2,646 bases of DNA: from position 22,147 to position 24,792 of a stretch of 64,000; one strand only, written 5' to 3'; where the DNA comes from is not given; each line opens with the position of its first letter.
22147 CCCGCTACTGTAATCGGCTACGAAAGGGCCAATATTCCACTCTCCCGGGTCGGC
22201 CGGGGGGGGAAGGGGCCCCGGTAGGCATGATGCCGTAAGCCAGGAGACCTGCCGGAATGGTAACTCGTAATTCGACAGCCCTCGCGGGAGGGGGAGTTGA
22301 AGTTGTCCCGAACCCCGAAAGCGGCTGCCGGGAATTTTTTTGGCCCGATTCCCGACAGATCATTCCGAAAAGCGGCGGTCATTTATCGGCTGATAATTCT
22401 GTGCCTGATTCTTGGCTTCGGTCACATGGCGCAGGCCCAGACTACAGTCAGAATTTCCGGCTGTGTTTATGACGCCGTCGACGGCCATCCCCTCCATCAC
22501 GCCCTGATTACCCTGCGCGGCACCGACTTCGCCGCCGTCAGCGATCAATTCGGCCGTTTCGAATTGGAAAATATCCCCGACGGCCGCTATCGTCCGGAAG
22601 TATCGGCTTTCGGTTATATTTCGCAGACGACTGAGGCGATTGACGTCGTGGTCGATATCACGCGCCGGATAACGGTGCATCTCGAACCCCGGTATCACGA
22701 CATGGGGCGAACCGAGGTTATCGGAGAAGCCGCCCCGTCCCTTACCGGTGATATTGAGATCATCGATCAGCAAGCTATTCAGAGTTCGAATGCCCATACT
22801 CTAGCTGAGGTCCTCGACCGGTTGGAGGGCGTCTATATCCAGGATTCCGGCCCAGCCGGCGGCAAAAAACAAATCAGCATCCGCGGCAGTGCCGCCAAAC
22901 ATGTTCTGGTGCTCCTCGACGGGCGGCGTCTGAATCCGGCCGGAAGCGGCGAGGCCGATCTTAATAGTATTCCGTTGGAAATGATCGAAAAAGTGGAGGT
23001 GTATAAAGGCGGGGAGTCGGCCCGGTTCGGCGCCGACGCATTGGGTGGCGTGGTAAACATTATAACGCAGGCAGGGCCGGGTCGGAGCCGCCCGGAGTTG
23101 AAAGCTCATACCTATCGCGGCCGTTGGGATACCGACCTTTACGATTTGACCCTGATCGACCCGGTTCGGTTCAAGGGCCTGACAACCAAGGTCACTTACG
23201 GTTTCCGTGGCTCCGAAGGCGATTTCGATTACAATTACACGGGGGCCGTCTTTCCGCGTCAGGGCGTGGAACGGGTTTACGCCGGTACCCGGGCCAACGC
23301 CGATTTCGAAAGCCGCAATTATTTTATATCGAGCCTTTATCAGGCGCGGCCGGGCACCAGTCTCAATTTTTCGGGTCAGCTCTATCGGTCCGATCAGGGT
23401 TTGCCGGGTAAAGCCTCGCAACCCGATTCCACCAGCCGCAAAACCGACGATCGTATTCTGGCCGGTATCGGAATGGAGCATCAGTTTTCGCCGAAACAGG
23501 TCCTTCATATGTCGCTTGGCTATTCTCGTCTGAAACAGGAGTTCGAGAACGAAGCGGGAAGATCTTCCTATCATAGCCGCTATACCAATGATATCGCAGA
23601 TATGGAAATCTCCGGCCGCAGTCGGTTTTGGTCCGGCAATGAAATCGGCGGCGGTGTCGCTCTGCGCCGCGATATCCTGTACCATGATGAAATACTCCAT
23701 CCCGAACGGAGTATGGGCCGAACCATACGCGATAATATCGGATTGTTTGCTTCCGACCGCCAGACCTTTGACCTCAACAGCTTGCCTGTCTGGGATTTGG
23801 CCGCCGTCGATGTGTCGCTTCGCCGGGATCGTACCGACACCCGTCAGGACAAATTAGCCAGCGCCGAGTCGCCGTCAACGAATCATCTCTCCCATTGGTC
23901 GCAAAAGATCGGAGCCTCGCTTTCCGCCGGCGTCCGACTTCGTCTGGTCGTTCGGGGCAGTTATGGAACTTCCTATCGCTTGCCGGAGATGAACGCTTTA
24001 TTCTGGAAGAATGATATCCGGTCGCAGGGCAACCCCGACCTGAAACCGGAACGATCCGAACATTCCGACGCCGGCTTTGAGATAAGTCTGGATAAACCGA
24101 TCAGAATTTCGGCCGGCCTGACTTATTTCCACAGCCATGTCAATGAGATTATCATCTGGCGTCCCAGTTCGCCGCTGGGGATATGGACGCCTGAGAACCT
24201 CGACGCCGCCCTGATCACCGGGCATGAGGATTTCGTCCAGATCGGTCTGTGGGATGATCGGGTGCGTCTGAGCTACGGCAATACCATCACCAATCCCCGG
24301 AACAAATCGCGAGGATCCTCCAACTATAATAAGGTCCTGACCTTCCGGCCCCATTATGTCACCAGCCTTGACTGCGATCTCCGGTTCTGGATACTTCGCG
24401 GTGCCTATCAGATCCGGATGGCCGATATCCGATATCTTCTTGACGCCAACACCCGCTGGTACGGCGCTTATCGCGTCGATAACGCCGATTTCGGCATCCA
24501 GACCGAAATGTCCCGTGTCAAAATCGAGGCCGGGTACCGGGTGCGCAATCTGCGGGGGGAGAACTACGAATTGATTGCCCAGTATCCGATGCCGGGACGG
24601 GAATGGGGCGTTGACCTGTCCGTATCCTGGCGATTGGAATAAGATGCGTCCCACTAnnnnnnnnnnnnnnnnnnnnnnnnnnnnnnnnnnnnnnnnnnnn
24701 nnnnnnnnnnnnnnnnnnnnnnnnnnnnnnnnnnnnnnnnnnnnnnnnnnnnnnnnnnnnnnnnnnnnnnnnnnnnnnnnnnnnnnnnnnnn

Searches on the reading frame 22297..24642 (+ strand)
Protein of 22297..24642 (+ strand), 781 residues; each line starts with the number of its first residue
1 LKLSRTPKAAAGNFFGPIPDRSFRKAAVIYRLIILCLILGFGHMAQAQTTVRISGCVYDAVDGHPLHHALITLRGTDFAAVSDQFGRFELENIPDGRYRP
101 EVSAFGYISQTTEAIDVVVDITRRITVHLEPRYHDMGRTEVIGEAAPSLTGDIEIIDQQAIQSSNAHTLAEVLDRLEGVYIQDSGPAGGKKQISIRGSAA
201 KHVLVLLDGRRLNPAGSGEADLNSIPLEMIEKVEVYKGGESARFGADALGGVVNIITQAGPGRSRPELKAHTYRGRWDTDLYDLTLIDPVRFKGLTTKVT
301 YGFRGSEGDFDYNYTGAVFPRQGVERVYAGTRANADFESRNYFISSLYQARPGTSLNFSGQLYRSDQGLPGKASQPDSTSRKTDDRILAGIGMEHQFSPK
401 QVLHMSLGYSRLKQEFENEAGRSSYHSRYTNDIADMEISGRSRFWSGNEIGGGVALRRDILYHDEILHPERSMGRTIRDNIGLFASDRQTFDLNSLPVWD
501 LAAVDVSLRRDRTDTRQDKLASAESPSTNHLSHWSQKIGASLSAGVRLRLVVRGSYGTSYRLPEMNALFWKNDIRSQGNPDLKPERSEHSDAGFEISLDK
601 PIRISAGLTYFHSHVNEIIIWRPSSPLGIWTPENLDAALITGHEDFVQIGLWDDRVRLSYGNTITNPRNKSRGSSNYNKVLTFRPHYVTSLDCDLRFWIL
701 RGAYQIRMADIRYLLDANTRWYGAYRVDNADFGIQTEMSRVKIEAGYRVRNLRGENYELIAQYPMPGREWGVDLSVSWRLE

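Call 35: search_protein_families(library=pfam, proteins=[window:22297-24642:+], max_evalue=0.001)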
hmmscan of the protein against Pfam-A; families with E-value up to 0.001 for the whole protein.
window:22297-24642:+ (781 aa): 4 families
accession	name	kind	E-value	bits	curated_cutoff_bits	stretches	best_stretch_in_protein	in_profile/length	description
PF07715.20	Plug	-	1.4e-27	96.8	23.9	1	149-252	5-107/107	TonB-dependent Receptor Plug Domain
PF00593.30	TonB_dep_Rec_b-barrel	-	3e-24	87.1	27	1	342-754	16-419/436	TonB dependent receptor-like, beta-barrel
PF13620.12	CarboxypepD_reg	-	3e-14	53.6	32.3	1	53-130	2-82/82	Carboxypeptidase regulatory-like domain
PF13715.12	CarbopepD_reg_2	-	4.2e-10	40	32.2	1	53-132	1-79/88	CarboxypepD_reg-like domain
